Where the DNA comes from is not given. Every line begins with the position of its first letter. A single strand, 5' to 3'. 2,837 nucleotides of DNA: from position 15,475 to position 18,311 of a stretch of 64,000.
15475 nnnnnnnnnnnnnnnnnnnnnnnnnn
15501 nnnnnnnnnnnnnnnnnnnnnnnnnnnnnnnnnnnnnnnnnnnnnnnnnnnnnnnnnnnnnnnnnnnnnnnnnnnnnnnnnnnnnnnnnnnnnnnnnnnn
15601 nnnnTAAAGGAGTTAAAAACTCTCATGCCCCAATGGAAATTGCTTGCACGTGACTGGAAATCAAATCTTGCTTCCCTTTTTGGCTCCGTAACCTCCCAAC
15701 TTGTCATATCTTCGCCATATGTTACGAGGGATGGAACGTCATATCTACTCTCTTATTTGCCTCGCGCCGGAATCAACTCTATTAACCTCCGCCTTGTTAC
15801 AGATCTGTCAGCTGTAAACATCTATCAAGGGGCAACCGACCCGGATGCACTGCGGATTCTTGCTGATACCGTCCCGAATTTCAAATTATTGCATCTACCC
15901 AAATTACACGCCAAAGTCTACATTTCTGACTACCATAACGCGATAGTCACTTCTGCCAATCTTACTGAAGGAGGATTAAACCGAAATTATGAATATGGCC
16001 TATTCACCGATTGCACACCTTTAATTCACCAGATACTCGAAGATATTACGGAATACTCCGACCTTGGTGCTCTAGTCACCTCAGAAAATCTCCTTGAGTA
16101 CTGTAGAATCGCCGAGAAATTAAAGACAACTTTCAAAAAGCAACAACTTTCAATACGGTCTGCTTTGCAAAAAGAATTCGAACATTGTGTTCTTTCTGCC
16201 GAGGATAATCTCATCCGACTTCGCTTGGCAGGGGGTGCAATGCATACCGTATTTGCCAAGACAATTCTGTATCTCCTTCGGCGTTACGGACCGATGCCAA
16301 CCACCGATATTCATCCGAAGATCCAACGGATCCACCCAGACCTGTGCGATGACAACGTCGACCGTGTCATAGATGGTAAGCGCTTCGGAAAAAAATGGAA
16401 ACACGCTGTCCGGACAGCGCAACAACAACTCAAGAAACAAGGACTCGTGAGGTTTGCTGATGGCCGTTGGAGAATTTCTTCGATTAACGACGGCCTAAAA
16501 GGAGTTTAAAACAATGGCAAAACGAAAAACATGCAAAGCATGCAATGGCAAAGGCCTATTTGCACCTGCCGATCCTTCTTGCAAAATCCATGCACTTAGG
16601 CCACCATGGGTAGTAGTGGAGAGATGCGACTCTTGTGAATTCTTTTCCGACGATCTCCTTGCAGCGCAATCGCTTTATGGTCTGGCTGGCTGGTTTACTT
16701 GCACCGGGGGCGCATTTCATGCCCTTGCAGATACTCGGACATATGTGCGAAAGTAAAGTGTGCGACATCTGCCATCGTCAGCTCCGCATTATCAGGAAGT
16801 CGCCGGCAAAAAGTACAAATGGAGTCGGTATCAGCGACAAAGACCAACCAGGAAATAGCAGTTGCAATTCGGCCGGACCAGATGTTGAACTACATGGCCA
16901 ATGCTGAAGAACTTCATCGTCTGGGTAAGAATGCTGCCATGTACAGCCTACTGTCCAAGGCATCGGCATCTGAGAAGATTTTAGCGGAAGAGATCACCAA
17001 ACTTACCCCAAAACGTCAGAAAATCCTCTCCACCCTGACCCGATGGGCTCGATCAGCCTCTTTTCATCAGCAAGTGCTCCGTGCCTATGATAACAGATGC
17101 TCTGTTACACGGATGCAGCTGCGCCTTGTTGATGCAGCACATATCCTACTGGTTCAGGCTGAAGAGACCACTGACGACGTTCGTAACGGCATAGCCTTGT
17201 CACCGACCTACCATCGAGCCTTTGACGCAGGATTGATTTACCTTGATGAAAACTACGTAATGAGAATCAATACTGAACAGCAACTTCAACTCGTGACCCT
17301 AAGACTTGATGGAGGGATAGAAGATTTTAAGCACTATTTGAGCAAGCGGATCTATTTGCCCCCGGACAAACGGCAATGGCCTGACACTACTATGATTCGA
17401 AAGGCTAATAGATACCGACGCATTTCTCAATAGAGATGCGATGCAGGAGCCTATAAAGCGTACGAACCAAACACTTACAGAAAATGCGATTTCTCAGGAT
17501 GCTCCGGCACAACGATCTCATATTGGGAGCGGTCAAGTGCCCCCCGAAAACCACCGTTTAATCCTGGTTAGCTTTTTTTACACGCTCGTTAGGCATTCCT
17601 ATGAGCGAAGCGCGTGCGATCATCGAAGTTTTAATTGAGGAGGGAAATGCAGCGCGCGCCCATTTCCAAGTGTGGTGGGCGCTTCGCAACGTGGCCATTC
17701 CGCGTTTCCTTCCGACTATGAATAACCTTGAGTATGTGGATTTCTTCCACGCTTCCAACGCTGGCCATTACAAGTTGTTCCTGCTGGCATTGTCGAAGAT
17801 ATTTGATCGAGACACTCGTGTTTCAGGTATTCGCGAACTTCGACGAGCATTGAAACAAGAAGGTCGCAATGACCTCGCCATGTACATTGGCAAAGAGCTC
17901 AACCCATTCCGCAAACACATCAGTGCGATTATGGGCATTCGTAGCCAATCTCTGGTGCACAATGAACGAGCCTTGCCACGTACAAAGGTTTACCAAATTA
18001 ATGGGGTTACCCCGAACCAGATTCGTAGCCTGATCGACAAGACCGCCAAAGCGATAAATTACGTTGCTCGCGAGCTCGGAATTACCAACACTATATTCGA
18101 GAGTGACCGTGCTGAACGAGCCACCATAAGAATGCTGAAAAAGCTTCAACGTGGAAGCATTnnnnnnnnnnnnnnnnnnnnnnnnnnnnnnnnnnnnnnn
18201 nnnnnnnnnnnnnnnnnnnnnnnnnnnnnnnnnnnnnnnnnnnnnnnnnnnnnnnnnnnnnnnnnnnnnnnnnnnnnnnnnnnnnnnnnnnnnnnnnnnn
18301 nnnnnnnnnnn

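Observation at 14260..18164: Defence-type island: two HEPN-motif proteins flanking a methylase remnant, a PLD nuclease, a Zn-ribbon ORF and an HNH nuclease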

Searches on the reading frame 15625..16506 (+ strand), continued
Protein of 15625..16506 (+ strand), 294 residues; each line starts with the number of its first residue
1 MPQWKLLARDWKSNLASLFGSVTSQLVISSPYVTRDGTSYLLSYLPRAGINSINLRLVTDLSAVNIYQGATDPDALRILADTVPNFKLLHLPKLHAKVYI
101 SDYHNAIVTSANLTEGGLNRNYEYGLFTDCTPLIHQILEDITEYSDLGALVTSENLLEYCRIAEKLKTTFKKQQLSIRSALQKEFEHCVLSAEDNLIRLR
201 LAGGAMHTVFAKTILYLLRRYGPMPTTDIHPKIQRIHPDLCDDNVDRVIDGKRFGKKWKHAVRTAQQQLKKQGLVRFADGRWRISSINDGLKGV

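Call 110: search_protein_families(library=pfam, alignment_id=A10, max_evalue=0.00001)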
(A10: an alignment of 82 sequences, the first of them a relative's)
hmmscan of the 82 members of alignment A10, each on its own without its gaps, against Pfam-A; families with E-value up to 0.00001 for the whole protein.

A. member 1, L022:4717-7818:- (1034 aa): 4 families
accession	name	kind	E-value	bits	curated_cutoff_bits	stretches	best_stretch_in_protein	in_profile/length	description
PF00176.29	SNF2-rel_dom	-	1.1e-79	268.1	24.9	1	562-841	1-289/290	SNF2-related domain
PF12419.13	DUF3670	-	9.9e-45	152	27.6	1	380-518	2-135/136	SNF2 Helicase protein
PF00271.37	Helicase_C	-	6e-21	75.2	23.5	1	857-971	2-110/110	Helicase conserved C-terminal domain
PF04851.21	ResIII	-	1.8e-07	31.7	22.5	1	558-716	3-163/164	Type III restriction enzyme, res subunit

B. families by the number of members that match (of 82 scanned): 53 families (the first 25 are shown)
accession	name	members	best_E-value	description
PF02786.22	CPSase_L_D2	2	4.2e-109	Carbamoyl-phosphate synthase L chain, ATP binding domain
PF25596.1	CPSase_L_D1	2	6.3e-97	Carbamoyl phosphate synthase preATP-grasp domain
PF00176.29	SNF2-rel_dom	2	1.1e-79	SNF2-related domain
PF00271.37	Helicase_C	2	1.5e-27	Helicase conserved C-terminal domain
PF02787.25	CPSase_L_D3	2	9e-25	Carbamoyl-phosphate synthetase large chain, oligomerisation domain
PF02086.21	MethyltransfD12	2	1.2e-19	D12 class N6 adenine-specific DNA methyltransferase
PF07478.18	Dala_Dala_lig_C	2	2e-15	D-ala D-ala ligase C-terminus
PF02222.28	ATP-grasp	2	6.2e-15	ATP-grasp domain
PF04851.21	ResIII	2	4.3e-12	Type III restriction enzyme, res subunit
PF09566.16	RE_SacI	2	4.3e-11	SacI restriction endonuclease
PF02655.19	ATP-grasp_3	2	2e-09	ATP-grasp domain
PF15632.11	ATPgrasp_Ter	2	3.1e-09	ATP-grasp in the biosynthetic pathway with Ter operon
PF19419.5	DUF5983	2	2.3e-08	Family of unknown function (DUF5983) C-terminal domain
PF03308.22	MeaB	1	1.3e-111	Methylmalonyl Co-A mutase-associated GTPase MeaB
PF00146.26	NADHdh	1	8.4e-110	NADH dehydrogenase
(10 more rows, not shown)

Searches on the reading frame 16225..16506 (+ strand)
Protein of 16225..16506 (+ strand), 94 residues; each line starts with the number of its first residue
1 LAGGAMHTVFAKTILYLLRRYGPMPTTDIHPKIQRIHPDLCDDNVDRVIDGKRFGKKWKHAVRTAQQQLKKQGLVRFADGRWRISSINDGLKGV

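Call 76: search_solved_structures(query=A6, max_evalue=10, show_alignments=3)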
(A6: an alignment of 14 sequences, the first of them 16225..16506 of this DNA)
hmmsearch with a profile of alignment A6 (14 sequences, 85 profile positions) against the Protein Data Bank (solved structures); distinct sequences matched with E-value up to 10: 0.
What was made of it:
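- On PLD-wH Type IV endonucleases (Aba4572I/CbaI): A profile of the C-terminal domain finds no PDB chain at E<=10 (call 76).
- No PDB sequence relative was found for the domain (call 76).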

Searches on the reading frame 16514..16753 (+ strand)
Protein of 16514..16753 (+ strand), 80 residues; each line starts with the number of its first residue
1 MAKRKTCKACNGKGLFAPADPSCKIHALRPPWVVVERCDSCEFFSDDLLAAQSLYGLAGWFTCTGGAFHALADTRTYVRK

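Call 3: search_protein_families(library=pfam, proteins=[window:16514-16753:+], max_evalue=0.1)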
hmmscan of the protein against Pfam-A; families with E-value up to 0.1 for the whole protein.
window:16514-16753:+ (80 aa): 0 families

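Call 4: search_protein_families(library=padloc, proteins=[window:16514-16753:+], max_evalue=0.1)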
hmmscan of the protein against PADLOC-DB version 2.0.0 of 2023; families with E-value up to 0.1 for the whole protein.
window:16514-16753:+ (80 aa): 0 families

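Call 5: search_protein_families(library=ncbifam, proteins=[window:16514-16753:+], max_evalue=0.1)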
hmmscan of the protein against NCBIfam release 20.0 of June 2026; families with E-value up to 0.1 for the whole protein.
window:16514-16753:+ (80 aa): 0 families

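Call 51: search_protein_families(library=phrogs, proteins=[window:16514-16753:+], max_evalue=0.01)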
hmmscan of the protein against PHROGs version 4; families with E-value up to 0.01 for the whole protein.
window:16514-16753:+ (80 aa): 0 families

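Call 99: search_solved_structures(query=A8, max_evalue=10, show_alignments=2)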
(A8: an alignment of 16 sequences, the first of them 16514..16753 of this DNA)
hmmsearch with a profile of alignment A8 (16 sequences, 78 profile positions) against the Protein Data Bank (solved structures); distinct sequences matched with E-value up to 10: 0.

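Call 100: search_protein_families(library=pfam, alignment_id=A8, max_evalue=1)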
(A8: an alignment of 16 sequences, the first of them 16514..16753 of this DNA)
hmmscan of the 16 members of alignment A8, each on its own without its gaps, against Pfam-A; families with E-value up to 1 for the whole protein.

A. member 1, window:16514-16753:+ (80 aa): 1 family
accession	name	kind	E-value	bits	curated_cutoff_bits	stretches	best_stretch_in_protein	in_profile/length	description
PF00684.25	DnaJ_CXXCXGXG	-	0.54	11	32.7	1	4-18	41-55/65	DnaJ central domain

B. families by the number of members that match (of 16 scanned): 11 families
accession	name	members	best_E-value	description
PF00684.25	DnaJ_CXXCXGXG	4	0.03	DnaJ central domain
PF12647.12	RNHCP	2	0.088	RNHCP domain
PF11781.13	Zn_ribbon_RRN7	1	0.0031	Zinc-finger of RNA-polymerase I-specific TFIIB, Rrn7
PF19817.4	DUF6300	1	0.01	Family of unknown function (DUF6300)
PF25454.1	zf-C3HC4_IRF-2BP1_2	1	0.028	IRF-2BP1/2 C3HC4 zinc finger domain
PF08792.16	A2L_zn_ribbon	1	0.031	A2L zinc ribbon domain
PF03367.19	Zn_ribbon_ZPR1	1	0.036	ZPR1 zinc-finger domain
PF23455.1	DUF7129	1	0.12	Domain of unknown function (DUF7129)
PF13901.12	RH_dom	1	0.13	Rubicon Homology Domain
PF23107.1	Zf-C2H2_ZNF451_C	1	0.16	Two consecutive Zinc fingers C2H2 type, ZNF451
PF20120.5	DUF6510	1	0.26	Family of unknown function (DUF6510)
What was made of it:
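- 16514..16756 (+): g4: an 80-aa Cys-rich (CxxCxGxG ... CDxC ... C ... H) protein. It is the conserved partner gene immediately downstream of PLD. Calls 99 and 100: no PDB or Pfam relative.
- Tried and rejected: None found (calls 99, 100).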

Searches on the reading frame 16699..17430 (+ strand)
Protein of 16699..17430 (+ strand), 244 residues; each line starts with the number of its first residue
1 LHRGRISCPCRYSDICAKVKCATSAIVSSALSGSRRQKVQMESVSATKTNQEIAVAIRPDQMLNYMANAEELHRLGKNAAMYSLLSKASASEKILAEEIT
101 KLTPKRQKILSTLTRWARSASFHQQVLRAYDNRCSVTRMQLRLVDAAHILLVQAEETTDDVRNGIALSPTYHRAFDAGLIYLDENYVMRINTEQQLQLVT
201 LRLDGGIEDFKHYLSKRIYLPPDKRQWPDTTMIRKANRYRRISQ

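Call 3: search_protein_families(library=pfam, proteins=[window:16699-17430:+], max_evalue=0.1)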
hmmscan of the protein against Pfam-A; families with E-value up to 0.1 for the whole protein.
window:16699-17430:+ (244 aa): 1 family
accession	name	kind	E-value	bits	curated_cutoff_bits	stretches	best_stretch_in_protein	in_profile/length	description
PF13391.12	HNH_2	-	2.3e-10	40.6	21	1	134-183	1-66/66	HNH endonuclease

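Call 4: search_protein_families(library=padloc, proteins=[window:16699-17430:+], max_evalue=0.1)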
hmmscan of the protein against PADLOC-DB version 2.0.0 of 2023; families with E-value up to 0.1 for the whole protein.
window:16699-17430:+ (244 aa): 2 families
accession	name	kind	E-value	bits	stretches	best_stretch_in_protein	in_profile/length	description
PDLC04132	HNH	-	3.8e-16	57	1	66-231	106-262/286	-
PDLC03546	HNH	-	8.7e-10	36.1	1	79-193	125-236/282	Type II restriction enzyme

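Call 5: search_protein_families(library=ncbifam, proteins=[window:16699-17430:+], max_evalue=0.1)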
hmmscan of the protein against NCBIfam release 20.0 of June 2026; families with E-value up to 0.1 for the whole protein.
window:16699-17430:+ (244 aa): 2 families
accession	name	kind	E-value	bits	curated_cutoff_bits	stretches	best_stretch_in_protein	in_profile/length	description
NF045808.1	PT-DNA_restrict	exception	1.7e-14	53.6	180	1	105-233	148-275/284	phosphorothioated DNA-binding restriction endonuclease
NF045952.1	MAG4270_fam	hypoth_equivalog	0.00011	21.4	53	1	156-192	296-333/366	MAG4270 family putative restriction endonuclease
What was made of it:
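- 16819..17433 (+): g5: an HNH_2 nuclease lacking the N-terminal MTaX1 domain of the intact form. The catalytic core is intact, with one substitution (P111L). Calls 3-5.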

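Call 51: search_protein_families(library=phrogs, proteins=[window:16819-17430:+], max_evalue=0.01)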
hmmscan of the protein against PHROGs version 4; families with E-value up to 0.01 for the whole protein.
window:16819-17430:+ (204 aa): 4 families
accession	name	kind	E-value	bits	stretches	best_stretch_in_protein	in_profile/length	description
phrog_20585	-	unknown function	6.5e-09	36.1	1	79-143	223-286/337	-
phrog_15103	-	unknown function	5e-06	27.2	1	38-148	154-267/280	-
phrog_31713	-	unknown function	1.2e-05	25.7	1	80-146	197-261/292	-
phrog_23050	-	unknown function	0.00011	22.5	1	70-143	267-339/383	-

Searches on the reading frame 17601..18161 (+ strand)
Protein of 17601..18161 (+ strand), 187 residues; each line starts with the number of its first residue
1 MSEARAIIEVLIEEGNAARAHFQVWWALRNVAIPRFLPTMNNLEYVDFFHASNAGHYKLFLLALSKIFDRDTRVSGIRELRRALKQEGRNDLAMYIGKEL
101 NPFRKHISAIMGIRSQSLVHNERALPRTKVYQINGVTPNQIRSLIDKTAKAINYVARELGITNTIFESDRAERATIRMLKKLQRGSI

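Call 3: search_protein_families(library=pfam, proteins=[window:17601-18161:+], max_evalue=0.1)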
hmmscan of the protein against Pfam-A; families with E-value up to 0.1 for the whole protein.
window:17601-18161:+ (187 aa): 2 families
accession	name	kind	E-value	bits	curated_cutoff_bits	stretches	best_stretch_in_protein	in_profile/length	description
PF18734.6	HEPN_AbiU2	-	3.8e-10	40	26.8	1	19-159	17-172/193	AbiU2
PF24714.1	TOR1L1_N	-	0.095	12.5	43.3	0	61-96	8-43/281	TORTIFOLIA1 N-terminal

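Call 4: search_protein_families(library=padloc, proteins=[window:17601-18161:+], max_evalue=0.1)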
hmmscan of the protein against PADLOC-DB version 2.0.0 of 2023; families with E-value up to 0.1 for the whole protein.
window:17601-18161:+ (187 aa): 0 families

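Call 5: search_protein_families(library=ncbifam, proteins=[window:17601-18161:+], max_evalue=0.1)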
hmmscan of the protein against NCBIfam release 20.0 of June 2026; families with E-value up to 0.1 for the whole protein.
window:17601-18161:+ (187 aa): 2 families
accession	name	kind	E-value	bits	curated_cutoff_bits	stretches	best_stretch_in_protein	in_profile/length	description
NF009990.0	PRK13456.1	equivalog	0.07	12.7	158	0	118-181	68-130/188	DNA protection protein DPS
NF040955.1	Arch_DPS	equivalog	0.077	12.6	250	0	116-181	61-125/177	DNA protection during starvation protein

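Call 24: find_homologous_proteins(query=window:17601-18161:+)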
Query window:17601-18161:+ (187 aa): 225 proteins with E <= 0.001 among 391 candidates; the best 120 are listed.
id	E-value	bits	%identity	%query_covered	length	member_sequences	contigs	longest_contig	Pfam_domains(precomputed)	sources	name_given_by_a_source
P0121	1.3e-116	404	100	100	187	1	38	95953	PF18734.7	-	-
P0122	1.0e-104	366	89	99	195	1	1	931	PF18734.7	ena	-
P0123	2.6e-103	361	89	99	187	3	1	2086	PF18734.7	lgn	-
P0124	3.6e-103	361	89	99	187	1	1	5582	PF18734.7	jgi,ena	-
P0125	1.2e-96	339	82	99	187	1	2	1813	PF18734.7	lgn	-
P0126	2.9e-95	335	81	99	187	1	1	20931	PF18734.7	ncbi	-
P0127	3.7e-92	325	80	99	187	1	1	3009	PF18734.7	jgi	jgi:hypothetical protein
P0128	1.8e-87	309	75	99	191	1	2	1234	PF18734.7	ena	-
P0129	2.8e-86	306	74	99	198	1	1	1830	PF18734.7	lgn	-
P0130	3.8e-85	302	75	99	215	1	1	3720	PF18734.7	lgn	-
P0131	9.4e-84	297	73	99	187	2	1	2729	PF18734.7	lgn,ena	-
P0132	1.0e-82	294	74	98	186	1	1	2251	PF18734.7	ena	-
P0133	7.6e-82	291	73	99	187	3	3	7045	PF18734.7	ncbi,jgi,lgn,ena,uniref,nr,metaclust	ncbi:hypothetical protein AMJ44_12895 [candidate division WOR-1 bacterium DG_54_3]|uniref:HEPN AbiU2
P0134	1.1e-81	291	73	99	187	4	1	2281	PF18734.7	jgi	jgi:hypothetical protein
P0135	2.4e-81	290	71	99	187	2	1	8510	PF18734.7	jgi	jgi:hypothetical protein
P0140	9.2e-78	278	71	99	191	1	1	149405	PF18734.7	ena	-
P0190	1.6e-67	245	59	99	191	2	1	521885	PF18734.7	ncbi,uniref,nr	ncbi:hypothetical protein [Ottowia thiooxydans]|uniref:AbiU2 domain-containing protein n=1 Tax=Ottow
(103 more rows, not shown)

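Call 25: find_encoding_contigs(protein=P0126, flank=7000, max_places=2)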
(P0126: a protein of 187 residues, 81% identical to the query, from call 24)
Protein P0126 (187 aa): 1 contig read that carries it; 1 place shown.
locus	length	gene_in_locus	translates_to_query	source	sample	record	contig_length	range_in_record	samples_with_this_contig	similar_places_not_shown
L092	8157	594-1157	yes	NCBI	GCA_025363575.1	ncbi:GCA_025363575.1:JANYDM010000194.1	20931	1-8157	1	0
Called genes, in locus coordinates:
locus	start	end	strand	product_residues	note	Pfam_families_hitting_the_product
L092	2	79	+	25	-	?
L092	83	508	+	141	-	-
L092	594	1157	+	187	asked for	PF18734:HEPN_AbiU2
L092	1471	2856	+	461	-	PF00202:Aminotran_3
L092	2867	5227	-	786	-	-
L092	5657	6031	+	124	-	-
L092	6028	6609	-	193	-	PF03975:CheD (weak)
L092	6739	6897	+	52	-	-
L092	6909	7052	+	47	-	-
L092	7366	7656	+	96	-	-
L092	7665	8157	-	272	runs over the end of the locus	PF01656:CbiA, PF13614:AAA_31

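Call 26: find_encoding_contigs(protein=P0140, flank=5000, max_places=2)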
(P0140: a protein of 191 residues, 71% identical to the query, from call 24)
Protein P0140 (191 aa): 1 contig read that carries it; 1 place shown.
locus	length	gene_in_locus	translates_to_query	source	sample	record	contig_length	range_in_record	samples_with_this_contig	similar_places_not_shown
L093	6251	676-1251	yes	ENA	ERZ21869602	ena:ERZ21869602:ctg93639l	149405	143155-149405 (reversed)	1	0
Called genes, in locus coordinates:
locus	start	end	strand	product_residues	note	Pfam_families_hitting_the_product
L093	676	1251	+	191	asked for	PF18734:HEPN_AbiU2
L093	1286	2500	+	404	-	PF14082:SduA_C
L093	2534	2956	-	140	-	PF04965:GPW_gp25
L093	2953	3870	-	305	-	-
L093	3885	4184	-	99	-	-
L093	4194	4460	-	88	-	PF05488:PAAR_motif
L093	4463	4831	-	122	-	-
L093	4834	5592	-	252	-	PF00535:Glycos_transf_2, PF10111:Glyco_tranf_2_2, PF13641:Glyco_tranf_2_3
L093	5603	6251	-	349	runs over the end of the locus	PF04717:Phage_base_V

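Call 27: find_encoding_contigs(protein=P0190, flank=5000, max_places=2)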
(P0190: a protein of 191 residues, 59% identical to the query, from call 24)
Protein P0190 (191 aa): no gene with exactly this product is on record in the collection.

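Call 51: search_protein_families(library=phrogs, proteins=[window:17601-18161:+], max_evalue=0.01)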
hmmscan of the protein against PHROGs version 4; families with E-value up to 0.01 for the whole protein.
window:17601-18161:+ (187 aa): 0 families

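Call 78: search_solved_structures(query=A3, max_evalue=1)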
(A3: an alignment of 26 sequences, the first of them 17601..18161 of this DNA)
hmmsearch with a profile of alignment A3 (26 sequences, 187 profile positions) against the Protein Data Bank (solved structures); distinct sequences matched with E-value up to 1: 7.
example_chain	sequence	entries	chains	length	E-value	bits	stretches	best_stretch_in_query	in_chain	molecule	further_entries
7kuw_A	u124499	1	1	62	0.1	15.3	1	90-147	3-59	Sequence-Based Designed Protein nmt_0994_guided_02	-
9sob_J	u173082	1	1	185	0.11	15.3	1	74-160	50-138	Nuclear pore complex protein NUP62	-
8v3b_a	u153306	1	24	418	0.12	15.1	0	114-160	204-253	O43_129_+4 component B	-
9sob_J32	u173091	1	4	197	0.12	15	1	74-160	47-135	Nuclear pore complex protein NUP62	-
3l4q_C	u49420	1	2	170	0.24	14.1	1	72-129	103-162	Phosphatidylinositol 3-kinase regulatory subunit beta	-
3mtt_A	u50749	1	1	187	0.32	13.7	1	72-136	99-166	Phosphatidylinositol 3-kinase regulatory subunit beta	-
7xuy_A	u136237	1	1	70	0.72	12.5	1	128-157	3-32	Tautomerase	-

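Call 89: find_encoding_contigs(protein=P0124, flank=5000, max_places=4)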
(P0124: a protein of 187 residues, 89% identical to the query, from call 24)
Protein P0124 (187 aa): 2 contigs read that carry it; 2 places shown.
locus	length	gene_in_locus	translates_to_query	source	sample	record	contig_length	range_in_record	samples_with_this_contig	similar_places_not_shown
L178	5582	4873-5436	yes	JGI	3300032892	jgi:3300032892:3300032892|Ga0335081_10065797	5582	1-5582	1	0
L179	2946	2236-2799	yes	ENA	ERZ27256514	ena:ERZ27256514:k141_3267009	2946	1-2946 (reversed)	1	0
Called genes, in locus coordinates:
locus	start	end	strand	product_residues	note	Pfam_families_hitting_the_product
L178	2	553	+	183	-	?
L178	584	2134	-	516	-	PF04966:OprB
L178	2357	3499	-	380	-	PF07143:AttH, PF17186:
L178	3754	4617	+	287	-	PF14338:Mrr_N, PF04471:Mrr_cat, PF22722:NA-iREase1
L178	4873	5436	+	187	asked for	PF18734:HEPN_AbiU2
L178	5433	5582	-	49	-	?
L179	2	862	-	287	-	?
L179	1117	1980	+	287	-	PF14338:Mrr_N, PF04471:Mrr_cat, PF22722:NA-iREase1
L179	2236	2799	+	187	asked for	PF18734:HEPN_AbiU2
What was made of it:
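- Closest known: Mrr. Same: An Mrr gene occupies the same hot spot in L178/L179 (call 89).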
